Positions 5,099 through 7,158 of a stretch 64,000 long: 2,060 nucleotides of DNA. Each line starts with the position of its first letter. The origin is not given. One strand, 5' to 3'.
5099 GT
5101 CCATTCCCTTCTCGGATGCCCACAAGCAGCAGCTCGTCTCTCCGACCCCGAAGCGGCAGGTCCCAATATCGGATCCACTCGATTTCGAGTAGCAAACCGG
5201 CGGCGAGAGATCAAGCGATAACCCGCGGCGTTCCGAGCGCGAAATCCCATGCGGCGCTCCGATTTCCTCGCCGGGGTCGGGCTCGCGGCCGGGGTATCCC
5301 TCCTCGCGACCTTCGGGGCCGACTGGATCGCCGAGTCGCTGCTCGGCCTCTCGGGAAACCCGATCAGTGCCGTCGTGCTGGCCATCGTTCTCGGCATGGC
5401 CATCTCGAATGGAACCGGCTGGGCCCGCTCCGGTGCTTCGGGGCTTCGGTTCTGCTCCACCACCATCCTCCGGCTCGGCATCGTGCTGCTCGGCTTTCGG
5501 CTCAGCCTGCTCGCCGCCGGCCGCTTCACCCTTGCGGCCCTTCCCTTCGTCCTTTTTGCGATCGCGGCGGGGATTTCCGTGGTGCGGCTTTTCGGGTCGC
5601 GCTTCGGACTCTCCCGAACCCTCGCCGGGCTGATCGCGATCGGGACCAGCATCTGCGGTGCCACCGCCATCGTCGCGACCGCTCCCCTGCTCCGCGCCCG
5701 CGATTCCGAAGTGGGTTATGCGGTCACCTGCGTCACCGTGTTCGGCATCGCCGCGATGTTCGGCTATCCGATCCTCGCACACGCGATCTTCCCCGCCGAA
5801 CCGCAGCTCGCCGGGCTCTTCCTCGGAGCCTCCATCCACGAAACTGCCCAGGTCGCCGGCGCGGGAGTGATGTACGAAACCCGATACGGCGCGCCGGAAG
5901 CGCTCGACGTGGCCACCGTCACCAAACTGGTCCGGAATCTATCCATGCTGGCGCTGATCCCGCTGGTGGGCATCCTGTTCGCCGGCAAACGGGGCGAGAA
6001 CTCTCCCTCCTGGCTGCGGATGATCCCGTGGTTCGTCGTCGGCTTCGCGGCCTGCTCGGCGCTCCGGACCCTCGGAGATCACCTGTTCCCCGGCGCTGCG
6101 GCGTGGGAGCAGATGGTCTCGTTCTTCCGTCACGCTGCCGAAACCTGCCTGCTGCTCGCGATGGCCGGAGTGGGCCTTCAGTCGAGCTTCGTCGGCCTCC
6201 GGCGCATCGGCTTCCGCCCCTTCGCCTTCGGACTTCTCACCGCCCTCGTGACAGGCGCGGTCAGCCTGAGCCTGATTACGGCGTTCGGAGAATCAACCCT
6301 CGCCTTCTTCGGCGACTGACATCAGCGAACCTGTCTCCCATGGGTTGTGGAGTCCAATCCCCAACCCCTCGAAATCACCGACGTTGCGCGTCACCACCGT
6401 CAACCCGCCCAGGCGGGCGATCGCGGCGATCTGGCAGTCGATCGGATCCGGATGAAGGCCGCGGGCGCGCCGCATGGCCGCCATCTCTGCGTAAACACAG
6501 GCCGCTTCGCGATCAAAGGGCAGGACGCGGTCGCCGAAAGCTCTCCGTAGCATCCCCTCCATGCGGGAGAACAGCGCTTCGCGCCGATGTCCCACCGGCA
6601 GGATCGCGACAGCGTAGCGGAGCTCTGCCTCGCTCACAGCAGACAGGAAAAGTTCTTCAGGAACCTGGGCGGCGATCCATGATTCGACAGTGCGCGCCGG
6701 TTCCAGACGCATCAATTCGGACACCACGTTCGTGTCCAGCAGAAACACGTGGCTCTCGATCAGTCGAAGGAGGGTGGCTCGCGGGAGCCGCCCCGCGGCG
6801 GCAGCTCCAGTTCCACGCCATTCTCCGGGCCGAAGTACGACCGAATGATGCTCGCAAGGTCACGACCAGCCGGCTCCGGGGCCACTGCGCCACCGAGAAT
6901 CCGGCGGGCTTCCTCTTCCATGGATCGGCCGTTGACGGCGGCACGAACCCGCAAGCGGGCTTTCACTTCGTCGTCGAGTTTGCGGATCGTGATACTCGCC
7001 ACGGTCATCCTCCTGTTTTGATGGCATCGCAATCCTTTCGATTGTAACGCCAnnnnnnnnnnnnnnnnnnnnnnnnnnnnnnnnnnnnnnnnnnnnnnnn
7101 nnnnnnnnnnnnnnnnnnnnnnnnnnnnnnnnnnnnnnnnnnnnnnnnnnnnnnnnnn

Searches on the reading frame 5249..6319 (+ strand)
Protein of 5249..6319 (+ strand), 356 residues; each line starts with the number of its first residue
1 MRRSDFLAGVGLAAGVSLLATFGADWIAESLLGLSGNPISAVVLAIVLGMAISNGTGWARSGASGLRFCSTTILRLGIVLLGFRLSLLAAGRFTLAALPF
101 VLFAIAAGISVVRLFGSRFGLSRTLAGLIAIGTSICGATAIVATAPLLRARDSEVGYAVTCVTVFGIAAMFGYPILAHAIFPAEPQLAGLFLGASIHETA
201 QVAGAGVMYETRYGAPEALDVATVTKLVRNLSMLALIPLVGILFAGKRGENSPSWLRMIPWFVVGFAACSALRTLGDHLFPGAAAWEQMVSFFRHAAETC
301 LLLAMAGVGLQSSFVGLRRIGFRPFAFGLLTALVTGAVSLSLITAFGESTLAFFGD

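Call 5: search_protein_families(library=pfam, proteins=[window:5249-6319:+], max_evalue=0.01)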
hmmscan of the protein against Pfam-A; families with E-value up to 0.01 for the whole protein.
window:5249-6319:+ (356 aa): 1 family
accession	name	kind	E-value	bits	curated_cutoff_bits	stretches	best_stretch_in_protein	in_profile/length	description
PF03601.19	Cons_hypoth698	-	6.4e-61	206.4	24.5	1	27-326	16-302/304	Conserved hypothetical protein 698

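Call 6: search_protein_families(library=padloc, proteins=[window:5249-6319:+], max_evalue=0.01)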
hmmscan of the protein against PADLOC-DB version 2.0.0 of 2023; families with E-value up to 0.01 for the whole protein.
window:5249-6319:+ (356 aa): 0 families

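Call 8: search_protein_families(library=ncbifam, proteins=[window:5249-6319:+], max_evalue=0.001)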
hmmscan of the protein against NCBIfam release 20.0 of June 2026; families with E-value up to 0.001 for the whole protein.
window:5249-6319:+ (356 aa): 1 family
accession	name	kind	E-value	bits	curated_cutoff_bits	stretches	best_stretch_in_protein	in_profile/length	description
TIGR00698.1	TIGR00698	subfamily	2.2e-41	142.2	232.6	1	30-342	22-329/335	YeiH family putative sulfate export transporter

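Call 36: find_homologous_proteins(query=window:5249-6319:+, max_evalue=1e-30)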
Query window:5249-6319:+ (356 aa): 2279 proteins with E <= 1e-30 among 8000 candidates; the best 120 are listed.
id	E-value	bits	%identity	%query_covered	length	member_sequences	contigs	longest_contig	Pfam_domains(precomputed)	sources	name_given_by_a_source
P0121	3.1e-217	739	100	100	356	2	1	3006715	PF03601.20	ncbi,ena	-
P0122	3.1e-152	525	74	100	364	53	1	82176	PF03601.20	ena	-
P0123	6.9e-152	524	73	100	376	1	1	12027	PF03601.20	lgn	-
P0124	4.2e-151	521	75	94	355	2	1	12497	PF03601.20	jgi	jgi:uncharacterized integral membrane protein (TIGR00698 family)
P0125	1.1e-150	520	72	100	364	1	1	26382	PF03601.20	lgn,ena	-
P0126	3.2e-150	518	73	100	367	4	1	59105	PF03601.20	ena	-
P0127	5.2e-149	514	73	100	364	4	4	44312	PF03601.20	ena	-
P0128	1.7e-148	513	75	94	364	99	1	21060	PF03601.20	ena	-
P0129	4.1e-148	512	72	100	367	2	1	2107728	PF03601.20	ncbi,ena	-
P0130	8.0e-148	511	75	92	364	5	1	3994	PF03601.20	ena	-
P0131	8.3e-148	511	73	100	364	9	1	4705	PF03601.20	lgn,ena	-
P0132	1.2e-147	510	74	94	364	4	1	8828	PF03601.20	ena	-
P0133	3.7e-147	508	72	100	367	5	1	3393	PF03601.20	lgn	-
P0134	3.4e-146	505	74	93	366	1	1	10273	PF03601.20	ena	-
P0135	9.2e-146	504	70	100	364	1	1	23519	PF03601.20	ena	-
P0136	1.4e-144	500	70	100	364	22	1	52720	PF03601.20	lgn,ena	-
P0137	9.1e-139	481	70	99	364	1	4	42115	PF03601.20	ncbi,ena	-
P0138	1.5e-134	467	71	93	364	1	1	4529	PF03601.20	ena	-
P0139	3.1e-131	456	65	94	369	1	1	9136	PF03601.20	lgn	-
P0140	5.2e-131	455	65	99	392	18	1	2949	PF03601.20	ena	-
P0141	6.9e-128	445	63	94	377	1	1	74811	PF03601.20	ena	-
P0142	6.8e-127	442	65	99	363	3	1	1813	PF03601.20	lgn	-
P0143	1.1e-126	441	64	94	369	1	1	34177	PF03601.20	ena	-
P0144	1.2e-126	441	62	100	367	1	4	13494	PF03601.20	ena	-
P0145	1.4e-126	441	64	92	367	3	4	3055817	PF03601.20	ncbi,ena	-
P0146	1.7e-126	440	61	99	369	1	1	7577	PF03601.20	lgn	-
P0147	3.6e-126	439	65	90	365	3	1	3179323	PF03601.20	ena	-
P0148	5.5e-126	439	63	95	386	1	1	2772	PF03601.20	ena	-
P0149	2.4e-125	437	63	94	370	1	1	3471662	PF03601.20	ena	-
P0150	3.1e-125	436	62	97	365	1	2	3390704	PF03601.20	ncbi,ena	-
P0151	4.9e-125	436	62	94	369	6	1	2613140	PF03601.20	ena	-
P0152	8.5e-125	435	60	100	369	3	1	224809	PF03601.20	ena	-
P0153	9.5e-125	435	62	94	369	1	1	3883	PF03601.20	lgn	-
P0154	2.3e-124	433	60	100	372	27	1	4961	PF03601.20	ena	-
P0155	3.6e-124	433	63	94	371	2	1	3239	PF03601.20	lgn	-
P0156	3.6e-123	430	63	94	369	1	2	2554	PF03601.20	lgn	-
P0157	4.5e-123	429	63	94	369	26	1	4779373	PF03601.20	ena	-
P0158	5.6e-123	429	62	94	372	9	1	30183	PF03601.20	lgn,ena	-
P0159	1.6e-122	427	65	90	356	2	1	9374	PF03601.20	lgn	-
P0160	2.6e-122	427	61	97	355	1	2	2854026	PF03601.20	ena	-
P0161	1.6e-121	424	60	97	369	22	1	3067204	PF03601.20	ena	-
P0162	2.1e-121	424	62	94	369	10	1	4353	PF03601.20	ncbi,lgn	-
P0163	4.6e-121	423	58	99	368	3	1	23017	PF03601.20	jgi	jgi:uncharacterized integral membrane protein (TIGR00698 family)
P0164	6.1e-121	422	60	100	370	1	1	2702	PF03601.20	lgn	-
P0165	8.7e-121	422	60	98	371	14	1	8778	PF03601.20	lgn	-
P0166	9.1e-121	422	58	99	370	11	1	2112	PF03601.20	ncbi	ncbi:MAG TPA: putative sulfate exporter family transporter [Woeseiaceae bacterium]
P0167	1.0e-120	421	62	94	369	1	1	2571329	PF03601.20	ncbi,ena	-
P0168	1.2e-120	421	61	94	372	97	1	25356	PF03601.20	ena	-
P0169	2.5e-120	420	60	93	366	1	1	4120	PF03601.20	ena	-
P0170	3.3e-120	420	59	97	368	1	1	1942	PF03601.20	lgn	-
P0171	3.9e-120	420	62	93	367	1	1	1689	PF03601.20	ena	-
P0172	4.9e-120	419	58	100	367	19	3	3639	PF03601.20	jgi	jgi:uncharacterized integral membrane protein (TIGR00698 family)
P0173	5.2e-120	419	58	100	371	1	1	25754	PF03601.20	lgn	-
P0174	6.3e-120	419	59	97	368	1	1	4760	PF03601.20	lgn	-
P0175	8.3e-120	418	56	100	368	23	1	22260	PF03601.20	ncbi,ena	-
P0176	1.0e-119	418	58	100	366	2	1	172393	PF03601.20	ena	-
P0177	1.1e-119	418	60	97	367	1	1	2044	PF03601.20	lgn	-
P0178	1.4e-119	418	62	94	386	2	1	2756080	PF03601.20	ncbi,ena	-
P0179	1.5e-119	418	61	93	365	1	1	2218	PF03601.20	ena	-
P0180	1.6e-119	418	58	99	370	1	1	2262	PF03601.20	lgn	-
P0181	1.6e-119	418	59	97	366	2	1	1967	PF03601.20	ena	-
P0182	2.4e-119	417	59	99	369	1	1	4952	PF03601.20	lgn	-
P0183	2.7e-119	417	58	98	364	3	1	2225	PF03601.20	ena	-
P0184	7.6e-119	415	62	91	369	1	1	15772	PF03601.20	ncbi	-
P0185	1.3e-118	415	58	100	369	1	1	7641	PF03601.20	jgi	jgi:uncharacterized integral membrane protein (TIGR00698 family)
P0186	1.8e-118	414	60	98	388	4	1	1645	PF03601.20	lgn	-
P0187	1.9e-118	414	59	99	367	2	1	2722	PF03601.20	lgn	-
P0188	2.0e-118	414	58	99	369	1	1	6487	PF03601.20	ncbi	-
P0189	2.3e-118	414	59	97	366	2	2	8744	PF03601.20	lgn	-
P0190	2.3e-118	414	58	99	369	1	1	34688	PF03601.20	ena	-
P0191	2.7e-118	414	59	100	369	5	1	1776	PF03601.20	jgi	-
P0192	2.7e-118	414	58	99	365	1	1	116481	PF03601.20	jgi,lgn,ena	-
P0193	4.8e-118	413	61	92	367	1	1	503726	PF03601.20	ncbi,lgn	-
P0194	5.4e-118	413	59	98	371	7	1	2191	PF03601.20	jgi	jgi:uncharacterized integral membrane protein (TIGR00698 family)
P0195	5.4e-118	413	59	99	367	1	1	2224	PF03601.20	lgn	-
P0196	6.2e-118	412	58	100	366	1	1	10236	PF03601.20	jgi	jgi:uncharacterized integral membrane protein (TIGR00698 family)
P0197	7.0e-118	412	59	98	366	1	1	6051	PF03601.20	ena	-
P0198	7.8e-118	412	60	93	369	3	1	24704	PF03601.20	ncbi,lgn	-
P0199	8.8e-118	412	59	99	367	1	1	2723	PF03601.20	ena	-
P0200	9.1e-118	412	58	100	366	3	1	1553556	PF03601.20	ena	-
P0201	9.1e-118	412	57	99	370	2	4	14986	PF03601.20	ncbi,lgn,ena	-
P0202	1.3e-117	411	60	93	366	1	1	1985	PF03601.20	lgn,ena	-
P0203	1.3e-117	411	61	96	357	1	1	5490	PF03601.20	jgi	-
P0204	1.4e-117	411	58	98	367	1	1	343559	PF03601.20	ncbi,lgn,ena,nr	ncbi:MAG: putative sulfate exporter family transporter [Gammaproteobacteria bacterium]|nr:putative s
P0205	1.6e-117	411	58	99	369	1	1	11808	PF03601.20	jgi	-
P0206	1.9e-117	411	58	100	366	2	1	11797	PF03601.20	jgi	jgi:uncharacterized integral membrane protein (TIGR00698 family)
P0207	1.9e-117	411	58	97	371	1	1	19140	PF03601.20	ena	-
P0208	2.0e-117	411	57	99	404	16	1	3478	PF03601.20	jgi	jgi:uncharacterized integral membrane protein (TIGR00698 family)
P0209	2.1e-117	411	58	99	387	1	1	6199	PF03601.20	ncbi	-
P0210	2.3e-117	410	58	98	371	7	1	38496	PF03601.20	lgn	-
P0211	2.6e-117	410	57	99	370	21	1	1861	PF03601.20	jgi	-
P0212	2.7e-117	410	59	97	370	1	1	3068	PF03601.20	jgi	jgi:uncharacterized integral membrane protein (TIGR00698 family)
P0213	3.0e-117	410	57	98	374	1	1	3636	PF03601.20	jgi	-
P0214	3.6e-117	410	57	100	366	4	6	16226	PF03601.20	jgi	jgi:uncharacterized integral membrane protein (TIGR00698 family)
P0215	5.2e-117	409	60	97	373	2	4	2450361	PF03601.20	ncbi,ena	ncbi:YeiH family protein [Candidatus Foliamicus sp.]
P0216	6.2e-117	409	58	97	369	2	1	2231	PF03601.20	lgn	-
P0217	6.7e-117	409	57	99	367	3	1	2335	PF03601.20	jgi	jgi:uncharacterized integral membrane protein (TIGR00698 family)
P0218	1.2e-116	408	57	99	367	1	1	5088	PF03601.20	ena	-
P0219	1.2e-116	408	57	100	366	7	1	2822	PF03601.20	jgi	jgi:uncharacterized integral membrane protein (TIGR00698 family)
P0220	1.4e-116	408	57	97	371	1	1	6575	PF03601.20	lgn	-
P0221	1.4e-116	408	59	100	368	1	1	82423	PF03601.20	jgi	-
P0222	1.5e-116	408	58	98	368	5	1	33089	PF03601.20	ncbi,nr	ncbi:MAG: putative sulfate exporter family transporter [Woeseiaceae bacterium]|nr:putative sulfate e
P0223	2.2e-116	407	56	99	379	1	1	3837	PF03601.20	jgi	-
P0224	2.5e-116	407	58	99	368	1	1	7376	PF03601.20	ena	-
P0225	2.8e-116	407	58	100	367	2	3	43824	PF03601.20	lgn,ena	-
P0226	3.0e-116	407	59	97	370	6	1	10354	PF03601.20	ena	-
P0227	3.8e-116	406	56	99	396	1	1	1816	PF03601.20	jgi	-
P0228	3.9e-116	406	57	99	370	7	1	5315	PF03601.20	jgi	-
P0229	4.2e-116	406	57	97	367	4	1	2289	PF03601.20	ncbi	-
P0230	5.0e-116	406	58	97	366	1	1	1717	PF03601.20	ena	-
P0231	5.0e-116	406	55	100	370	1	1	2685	PF03601.20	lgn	-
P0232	5.5e-116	406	59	97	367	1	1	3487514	PF03601.20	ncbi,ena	-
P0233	6.3e-116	406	58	99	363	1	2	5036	PF03601.20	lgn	-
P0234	6.7e-116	406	56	99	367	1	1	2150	PF03601.20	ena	-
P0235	6.8e-116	406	59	93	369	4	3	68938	PF03601.20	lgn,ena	-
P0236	6.9e-116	406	56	99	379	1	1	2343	PF03601.20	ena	-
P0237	6.9e-116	406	57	99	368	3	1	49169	PF03601.20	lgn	-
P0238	7.4e-116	405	58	99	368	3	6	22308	PF03601.20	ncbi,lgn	-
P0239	8.1e-116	405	56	99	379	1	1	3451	PF03601.20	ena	-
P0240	9.4e-116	405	61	96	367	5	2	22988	PF03601.20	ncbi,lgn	-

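Call 37: find_encoding_contigs(protein=P0129, flank=8000, max_places=2)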
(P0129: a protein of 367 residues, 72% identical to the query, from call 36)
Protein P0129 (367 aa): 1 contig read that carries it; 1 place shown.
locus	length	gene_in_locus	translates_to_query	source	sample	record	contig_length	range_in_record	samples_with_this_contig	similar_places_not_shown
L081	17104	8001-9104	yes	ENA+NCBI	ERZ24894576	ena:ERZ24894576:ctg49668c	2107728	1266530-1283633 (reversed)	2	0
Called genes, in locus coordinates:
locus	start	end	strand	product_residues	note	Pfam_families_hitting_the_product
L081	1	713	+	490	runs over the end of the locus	PF13360:PQQ_2, PF01011:PQQ (faint), PF13360:PQQ_2 (weak), PF13570:Beta-prop_ACSF4, PF13360:PQQ_2 (weak)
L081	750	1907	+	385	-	PF00465:Fe-ADH, PF13685:Fe-ADH_2, PF25137:ADH_Fe_C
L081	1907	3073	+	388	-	PF01011:PQQ (faint), PF13360:PQQ_2, PF13570:Beta-prop_ACSF4, PF25292:Beta-prop_CGLA (faint), PF13360:PQQ_2, PF13570:Beta-prop_ACSF4, PF13360:PQQ_2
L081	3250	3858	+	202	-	PF06468:Spond_N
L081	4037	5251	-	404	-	PF02638:GHL10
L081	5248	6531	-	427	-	PF00155:Aminotran_1_2 (weak), PF00266:Aminotran_5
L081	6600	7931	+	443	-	PF01979:Amidohydro_1, PF07969:Amidohydro_3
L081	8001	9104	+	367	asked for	PF03601:Cons_hypoth698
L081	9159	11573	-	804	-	PF13620:CarboxypepD_reg (weak), PF07715:Plug, PF00593:TonB_dep_Rec_b-barrel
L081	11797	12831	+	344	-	PF13428:TPR_14 (faint), PF13432:TPR_16 (faint)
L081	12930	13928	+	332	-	-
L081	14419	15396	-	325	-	PF00892:EamA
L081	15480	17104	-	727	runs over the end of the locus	PF02225:PA, PF04389:Peptidase_M28, PF04253:TFR_dimer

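Call 38: find_encoding_contigs(protein=P0122, flank=8000, max_places=2)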
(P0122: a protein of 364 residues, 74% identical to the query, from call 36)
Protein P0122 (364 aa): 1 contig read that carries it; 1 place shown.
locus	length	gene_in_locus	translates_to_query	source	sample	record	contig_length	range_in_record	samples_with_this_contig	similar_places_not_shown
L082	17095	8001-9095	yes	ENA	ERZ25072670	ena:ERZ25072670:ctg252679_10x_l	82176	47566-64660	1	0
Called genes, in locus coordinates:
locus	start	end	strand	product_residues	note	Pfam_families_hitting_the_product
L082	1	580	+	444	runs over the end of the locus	PF01979:Amidohydro_1, PF07969:Amidohydro_3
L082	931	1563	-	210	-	-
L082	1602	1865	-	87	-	-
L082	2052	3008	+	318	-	PF12760:Zn_ribbon_IS1595, PF12762:DDE_Tnp_IS1595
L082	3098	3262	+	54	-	-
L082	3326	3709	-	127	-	-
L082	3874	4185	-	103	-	-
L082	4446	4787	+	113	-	-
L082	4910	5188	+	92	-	-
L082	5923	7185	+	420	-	PF01548:DEDD_Tnp_IS110, PF02371:Transposase_20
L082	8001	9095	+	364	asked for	PF03601:Cons_hypoth698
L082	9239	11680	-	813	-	PF13620:CarboxypepD_reg (weak), PF07715:Plug, PF00593:TonB_dep_Rec_b-barrel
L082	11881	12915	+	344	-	PF13428:TPR_14 (faint), PF13432:TPR_16 (faint), PF07719:TPR_2 (faint)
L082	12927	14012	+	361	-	-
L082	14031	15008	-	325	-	PF00892:EamA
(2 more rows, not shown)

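Call 39: find_encoding_contigs(protein=P0121, flank=8000, max_places=3)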
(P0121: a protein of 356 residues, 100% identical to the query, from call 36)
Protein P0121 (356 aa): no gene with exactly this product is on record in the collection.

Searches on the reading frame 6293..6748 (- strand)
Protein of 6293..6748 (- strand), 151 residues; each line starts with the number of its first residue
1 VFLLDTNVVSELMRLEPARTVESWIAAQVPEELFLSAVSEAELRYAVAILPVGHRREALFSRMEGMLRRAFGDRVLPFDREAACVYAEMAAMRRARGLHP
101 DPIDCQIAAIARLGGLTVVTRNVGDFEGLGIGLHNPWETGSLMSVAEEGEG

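Call 5: search_protein_families(library=pfam, proteins=[window:6293-6748:-], max_evalue=0.01)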
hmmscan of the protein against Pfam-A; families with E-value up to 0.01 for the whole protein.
window:6293-6748:- (151 aa): 1 family
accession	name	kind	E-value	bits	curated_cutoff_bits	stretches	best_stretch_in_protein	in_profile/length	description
PF01850.27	PIN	-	7.5e-14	52.8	23.6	1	3-122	2-111/120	PIN domain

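Call 6: search_protein_families(library=padloc, proteins=[window:6293-6748:-], max_evalue=0.01)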
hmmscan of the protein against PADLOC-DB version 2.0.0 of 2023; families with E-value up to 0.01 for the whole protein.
window:6293-6748:- (151 aa): 0 families

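Call 8: search_protein_families(library=ncbifam, proteins=[window:6293-6748:-], max_evalue=0.001)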
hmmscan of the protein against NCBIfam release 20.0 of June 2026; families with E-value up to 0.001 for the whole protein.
window:6293-6748:- (151 aa): 2 families
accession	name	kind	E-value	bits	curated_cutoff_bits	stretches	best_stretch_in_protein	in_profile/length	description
NF047863.1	VapCLeptosp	equivalog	1.4e-13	51.3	140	1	2-127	1-119/130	type II toxin-antitoxin system tRNA(fMet)-specific endonuclease VapC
NF010285.0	PRK13725.1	subfamily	7.2e-06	26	143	1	2-129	4-123/132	tRNA(fMet)-specific endonuclease VapC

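Call 74: search_protein_families(library=padloc, proteins=[L088:11857-12516:+, L088:13502-14380:-, L088:14723-15079:+, L089:10877-11152:-, L089:11152-11727:-, L089:3044-5833:-], max_evalue=0.001)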
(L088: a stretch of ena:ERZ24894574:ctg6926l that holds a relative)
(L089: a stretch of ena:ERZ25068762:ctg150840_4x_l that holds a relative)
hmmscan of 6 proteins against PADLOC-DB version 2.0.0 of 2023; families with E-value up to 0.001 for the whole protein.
L088:11857-12516:+ (219 aa): 0 families

L088:13502-14380:- (292 aa): 13 families
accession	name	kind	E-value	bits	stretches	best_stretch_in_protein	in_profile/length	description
PDLC03244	MTase_II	-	5e-44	148.6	1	17-292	14-285/295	Type II methyltransferase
PDLC03253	MTase_II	-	3.3e-22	77.4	1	34-253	7-212/253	Type II methyltransferase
PDLC03294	MTase_II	-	5.4e-19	66.9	1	35-274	9-249/272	Type II methyltransferase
PDLC03247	MTase_II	-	1.4e-16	58.5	1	34-252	6-220/282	Type II methyltransferase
PDLC03261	MTase_II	-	6e-11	39.3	1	30-268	24-260/643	Type II methyltransferase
PDLC04018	PD-Lambda-5_B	-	7.2e-11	39.9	1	179-268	158-247/291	-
PDLC03729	oMTase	-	3.1e-10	38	1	31-104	5-76/275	orphan methyltransferase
PDLC03735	oMTase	-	4.9e-10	37.3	1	35-268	12-254/284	orphan methyltransferase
PDLC03349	MTase_II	-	2.3e-08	31.5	1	35-102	10-79/374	Type II methyltransferase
PDLC03383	MTase_II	-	1.5e-07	29.2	1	33-96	21-83/318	Type II methyltransferase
PDLC03266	MTase_II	-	8.3e-07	26.7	1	35-271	19-257/285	Type II methyltransferase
PDLC03287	MTase_II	-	1e-06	25.8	1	36-104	369-437/646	Type II methyltransferase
PDLC03358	MTase_II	-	2.1e-06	25.3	1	38-254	12-235/301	Type II methyltransferase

L088:14723-15079:+ (118 aa): 0 families

L089:10877-11152:- (91 aa): 0 families

L089:11152-11727:- (191 aa): 0 families

L089:3044-5833:- (929 aa): 17 families
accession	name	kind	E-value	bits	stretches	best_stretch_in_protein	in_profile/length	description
PDLC03598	REase_MTase_IIG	-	0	1108.8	1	2-913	2-909/912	Type IIG restriction enzyme-methyltransferase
PDLC03599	REase_MTase_IIG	-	2.9e-78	261.8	2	24-589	21-580/959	Type IIG restriction enzyme-methyltransferase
PDLC03627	REase_MTase_IIG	-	1.3e-73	246.3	2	159-435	209-487/1136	Type IIG restriction enzyme-methyltransferase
PDLC04134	mad2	-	1.6e-47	160.5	1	27-562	7-422/492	mads_2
PDLC02643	DrmMI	-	1.6e-26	90.5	1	476-894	870-1276/1347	DrmMI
PDLC02646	DrmMI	-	3.3e-12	43.4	2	464-597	270-404/792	DrmMI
PDLC02644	DrmMI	-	8.5e-11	38.5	1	465-575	370-483/988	DrmMI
PDLC03021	MTase_I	-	2.6e-08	31.1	1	359-488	187-286/491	Type I methyltransferase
PDLC03335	MTase_II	-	1.7e-06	25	1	359-593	105-308/607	Type II methyltransferase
PDLC03025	MTase_I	-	1.9e-05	21.6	1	355-488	182-282/569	Type I methyltransferase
PDLC03618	REase_MTase_IIG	-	2.4e-05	19.8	0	780-830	1153-1204/1429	Type IIG restriction enzyme-methyltransferase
PDLC03026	MTase_I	-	2.9e-05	21.4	1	360-498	167-277/487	Type I methyltransferase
PDLC03338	MTase_II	-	0.0001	19.2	1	357-499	155-269/604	Type II methyltransferase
PDLC02538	PglX|PglXI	-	0.00016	19.3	1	359-430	59-128/309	PglX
PDLC02523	PglX|PglXI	-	0.00029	16.7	1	353-429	327-405/1428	PglX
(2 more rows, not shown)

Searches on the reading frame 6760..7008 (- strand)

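Call 5: search_protein_families(library=pfam, proteins=[window:6760-7008:-], max_evalue=0.01)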
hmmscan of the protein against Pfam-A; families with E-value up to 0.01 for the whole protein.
window:6760-7008:- (82 aa): 1 family
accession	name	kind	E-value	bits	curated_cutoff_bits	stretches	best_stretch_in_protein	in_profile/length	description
PF22513.2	FitA-like_RHH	-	1.5e-19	70.1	27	1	4-41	1-38/39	Antitoxin FitA-like, ribbon-helix-helix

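Call 6: search_protein_families(library=padloc, proteins=[window:6760-7008:-], max_evalue=0.01)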
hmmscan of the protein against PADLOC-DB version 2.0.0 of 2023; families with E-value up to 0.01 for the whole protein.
window:6760-7008:- (82 aa): 0 families

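Call 8: search_protein_families(library=ncbifam, proteins=[window:6760-7008:-], max_evalue=0.001)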
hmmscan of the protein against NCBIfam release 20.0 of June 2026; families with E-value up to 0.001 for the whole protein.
window:6760-7008:- (82 aa): 0 families
